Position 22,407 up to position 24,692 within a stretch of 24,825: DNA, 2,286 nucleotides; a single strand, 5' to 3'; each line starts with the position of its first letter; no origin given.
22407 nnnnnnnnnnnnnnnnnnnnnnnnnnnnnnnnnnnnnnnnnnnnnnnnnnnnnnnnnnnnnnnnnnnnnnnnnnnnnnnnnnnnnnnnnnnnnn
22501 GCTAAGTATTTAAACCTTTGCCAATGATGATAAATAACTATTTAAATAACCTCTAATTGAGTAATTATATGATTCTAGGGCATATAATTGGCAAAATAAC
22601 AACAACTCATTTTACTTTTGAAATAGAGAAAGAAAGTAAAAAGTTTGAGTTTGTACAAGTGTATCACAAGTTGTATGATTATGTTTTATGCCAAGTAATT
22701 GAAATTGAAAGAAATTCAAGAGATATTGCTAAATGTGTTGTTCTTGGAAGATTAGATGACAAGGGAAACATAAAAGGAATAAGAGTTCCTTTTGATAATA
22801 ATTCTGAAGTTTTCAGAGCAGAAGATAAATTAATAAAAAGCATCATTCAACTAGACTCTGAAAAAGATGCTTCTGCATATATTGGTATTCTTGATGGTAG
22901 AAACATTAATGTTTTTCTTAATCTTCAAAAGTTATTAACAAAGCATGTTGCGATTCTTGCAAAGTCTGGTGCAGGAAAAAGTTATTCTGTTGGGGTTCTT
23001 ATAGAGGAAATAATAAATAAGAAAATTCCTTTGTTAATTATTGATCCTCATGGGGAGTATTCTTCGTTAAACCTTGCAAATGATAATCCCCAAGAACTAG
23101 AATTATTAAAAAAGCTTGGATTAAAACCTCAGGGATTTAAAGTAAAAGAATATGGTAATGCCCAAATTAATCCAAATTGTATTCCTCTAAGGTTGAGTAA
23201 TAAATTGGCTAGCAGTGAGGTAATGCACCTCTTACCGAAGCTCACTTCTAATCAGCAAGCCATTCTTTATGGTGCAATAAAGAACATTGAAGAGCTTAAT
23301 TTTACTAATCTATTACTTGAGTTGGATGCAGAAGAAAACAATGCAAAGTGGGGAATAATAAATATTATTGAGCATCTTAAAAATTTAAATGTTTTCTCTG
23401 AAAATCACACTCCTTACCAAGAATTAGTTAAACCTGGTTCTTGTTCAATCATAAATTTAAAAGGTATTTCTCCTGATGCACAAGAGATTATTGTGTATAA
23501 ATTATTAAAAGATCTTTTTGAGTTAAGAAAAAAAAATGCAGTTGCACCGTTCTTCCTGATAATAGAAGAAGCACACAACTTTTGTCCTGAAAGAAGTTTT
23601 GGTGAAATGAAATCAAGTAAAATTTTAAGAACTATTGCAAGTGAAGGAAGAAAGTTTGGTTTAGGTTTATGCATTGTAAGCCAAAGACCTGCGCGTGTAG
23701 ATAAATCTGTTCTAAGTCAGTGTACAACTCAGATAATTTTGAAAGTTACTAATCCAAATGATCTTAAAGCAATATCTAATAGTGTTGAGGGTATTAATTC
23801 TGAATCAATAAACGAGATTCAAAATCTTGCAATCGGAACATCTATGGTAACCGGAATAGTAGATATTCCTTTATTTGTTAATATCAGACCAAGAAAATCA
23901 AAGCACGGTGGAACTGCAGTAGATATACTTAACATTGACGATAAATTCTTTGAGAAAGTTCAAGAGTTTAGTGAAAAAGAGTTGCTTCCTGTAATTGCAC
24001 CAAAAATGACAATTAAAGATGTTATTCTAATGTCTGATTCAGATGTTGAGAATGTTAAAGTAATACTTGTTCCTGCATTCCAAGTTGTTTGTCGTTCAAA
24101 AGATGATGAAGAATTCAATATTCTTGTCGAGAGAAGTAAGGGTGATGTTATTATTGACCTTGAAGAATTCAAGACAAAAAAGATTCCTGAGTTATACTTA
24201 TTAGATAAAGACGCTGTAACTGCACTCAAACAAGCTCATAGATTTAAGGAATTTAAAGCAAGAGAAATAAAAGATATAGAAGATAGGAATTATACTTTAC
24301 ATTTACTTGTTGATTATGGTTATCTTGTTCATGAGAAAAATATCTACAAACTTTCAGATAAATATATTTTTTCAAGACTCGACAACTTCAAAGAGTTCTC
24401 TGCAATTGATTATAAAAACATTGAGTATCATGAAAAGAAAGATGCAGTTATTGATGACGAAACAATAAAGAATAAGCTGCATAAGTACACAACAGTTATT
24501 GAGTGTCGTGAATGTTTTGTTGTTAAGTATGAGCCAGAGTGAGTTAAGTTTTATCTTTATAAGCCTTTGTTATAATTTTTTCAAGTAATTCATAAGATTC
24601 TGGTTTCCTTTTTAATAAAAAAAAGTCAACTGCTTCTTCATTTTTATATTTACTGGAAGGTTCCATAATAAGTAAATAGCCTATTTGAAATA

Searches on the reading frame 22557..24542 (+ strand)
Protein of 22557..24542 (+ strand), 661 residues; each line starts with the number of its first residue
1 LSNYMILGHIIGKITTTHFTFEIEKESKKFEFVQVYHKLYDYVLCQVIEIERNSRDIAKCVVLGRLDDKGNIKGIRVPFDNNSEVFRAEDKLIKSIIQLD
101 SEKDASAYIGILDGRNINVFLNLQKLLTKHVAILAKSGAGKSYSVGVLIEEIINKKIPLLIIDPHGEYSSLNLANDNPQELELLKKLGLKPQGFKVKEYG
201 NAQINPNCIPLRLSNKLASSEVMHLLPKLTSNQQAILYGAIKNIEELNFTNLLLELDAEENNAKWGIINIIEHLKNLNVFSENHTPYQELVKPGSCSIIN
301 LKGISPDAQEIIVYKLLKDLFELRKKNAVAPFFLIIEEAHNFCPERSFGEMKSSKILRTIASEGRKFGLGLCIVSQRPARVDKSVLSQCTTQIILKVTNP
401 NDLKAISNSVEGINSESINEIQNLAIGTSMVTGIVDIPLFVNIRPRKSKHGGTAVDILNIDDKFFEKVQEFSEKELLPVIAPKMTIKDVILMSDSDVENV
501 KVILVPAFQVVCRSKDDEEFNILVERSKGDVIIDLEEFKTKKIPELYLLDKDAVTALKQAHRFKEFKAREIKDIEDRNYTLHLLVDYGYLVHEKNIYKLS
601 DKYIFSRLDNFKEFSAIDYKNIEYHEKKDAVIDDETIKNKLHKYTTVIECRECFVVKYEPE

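Call 40: search_protein_families(library=pfam, proteins=[window:22557-24542:+], max_evalue=0.0001)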
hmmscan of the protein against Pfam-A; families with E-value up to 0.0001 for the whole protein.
window:22557-24542:+ (661 aa): 1 family
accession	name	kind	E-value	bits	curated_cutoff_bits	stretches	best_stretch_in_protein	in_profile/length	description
PF01935.23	DUF87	-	5.2e-31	108.9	23.2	1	108-319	2-219/220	Helicase HerA, central domain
